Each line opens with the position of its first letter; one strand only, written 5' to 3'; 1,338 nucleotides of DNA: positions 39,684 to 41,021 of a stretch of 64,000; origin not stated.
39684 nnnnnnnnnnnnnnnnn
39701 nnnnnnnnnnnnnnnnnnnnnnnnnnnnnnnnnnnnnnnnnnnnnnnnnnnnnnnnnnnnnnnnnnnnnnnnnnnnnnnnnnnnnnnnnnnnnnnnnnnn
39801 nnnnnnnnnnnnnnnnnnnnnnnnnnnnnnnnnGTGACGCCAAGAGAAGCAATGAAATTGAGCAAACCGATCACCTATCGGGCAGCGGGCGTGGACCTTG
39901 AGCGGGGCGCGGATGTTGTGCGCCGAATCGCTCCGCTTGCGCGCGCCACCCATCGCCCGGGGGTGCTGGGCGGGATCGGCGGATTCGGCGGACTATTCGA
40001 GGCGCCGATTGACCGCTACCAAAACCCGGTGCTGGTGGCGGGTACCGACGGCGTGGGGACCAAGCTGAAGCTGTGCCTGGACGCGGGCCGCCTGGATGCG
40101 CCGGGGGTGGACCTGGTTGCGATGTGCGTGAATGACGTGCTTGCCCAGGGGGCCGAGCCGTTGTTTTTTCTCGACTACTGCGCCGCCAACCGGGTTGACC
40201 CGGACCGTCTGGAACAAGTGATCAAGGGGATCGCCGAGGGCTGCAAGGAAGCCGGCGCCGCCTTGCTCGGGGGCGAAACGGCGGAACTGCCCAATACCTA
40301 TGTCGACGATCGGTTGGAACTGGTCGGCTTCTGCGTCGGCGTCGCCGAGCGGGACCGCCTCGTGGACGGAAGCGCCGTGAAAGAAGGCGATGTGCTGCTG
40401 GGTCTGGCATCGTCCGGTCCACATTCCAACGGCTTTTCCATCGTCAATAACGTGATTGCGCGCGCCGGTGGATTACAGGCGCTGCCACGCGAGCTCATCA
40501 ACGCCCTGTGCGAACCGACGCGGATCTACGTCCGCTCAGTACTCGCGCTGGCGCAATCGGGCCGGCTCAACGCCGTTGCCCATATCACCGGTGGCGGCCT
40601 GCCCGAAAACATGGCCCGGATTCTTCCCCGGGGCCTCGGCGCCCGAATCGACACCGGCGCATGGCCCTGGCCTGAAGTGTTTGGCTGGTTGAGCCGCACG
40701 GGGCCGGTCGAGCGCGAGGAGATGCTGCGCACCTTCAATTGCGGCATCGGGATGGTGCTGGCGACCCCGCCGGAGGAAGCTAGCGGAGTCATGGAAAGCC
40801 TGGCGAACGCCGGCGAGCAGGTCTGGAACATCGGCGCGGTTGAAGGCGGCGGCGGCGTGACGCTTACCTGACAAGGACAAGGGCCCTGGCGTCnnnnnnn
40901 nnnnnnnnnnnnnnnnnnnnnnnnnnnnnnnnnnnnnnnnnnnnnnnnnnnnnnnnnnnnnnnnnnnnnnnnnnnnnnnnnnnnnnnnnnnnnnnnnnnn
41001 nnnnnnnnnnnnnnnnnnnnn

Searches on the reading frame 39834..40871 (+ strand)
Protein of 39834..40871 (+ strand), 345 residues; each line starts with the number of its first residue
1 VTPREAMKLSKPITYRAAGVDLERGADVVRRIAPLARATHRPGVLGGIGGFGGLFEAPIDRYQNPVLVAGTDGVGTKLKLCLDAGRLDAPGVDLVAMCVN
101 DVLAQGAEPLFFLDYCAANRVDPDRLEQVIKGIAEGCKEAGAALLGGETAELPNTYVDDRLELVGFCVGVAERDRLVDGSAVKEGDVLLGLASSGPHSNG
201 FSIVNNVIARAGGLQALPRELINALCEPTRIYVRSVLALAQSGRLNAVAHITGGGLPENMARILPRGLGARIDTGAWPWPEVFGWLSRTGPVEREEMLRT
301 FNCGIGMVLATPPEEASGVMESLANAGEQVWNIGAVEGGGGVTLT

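Call 79: search_protein_families(library=pfam, proteins=[window:39834-40871:+], max_evalue=0.00001)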
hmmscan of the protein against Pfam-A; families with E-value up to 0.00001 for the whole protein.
window:39834-40871:+ (345 aa): 2 families
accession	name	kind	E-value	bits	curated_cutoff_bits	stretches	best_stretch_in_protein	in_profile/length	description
PF02769.27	AIRS_C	-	1.8e-32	113.1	23.1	1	183-344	1-153/156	AIR synthase related protein, C-terminal domain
PF00586.29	AIRS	-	3.5e-22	79.4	24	1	66-170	14-111/112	AIR synthase related protein, N-terminal domain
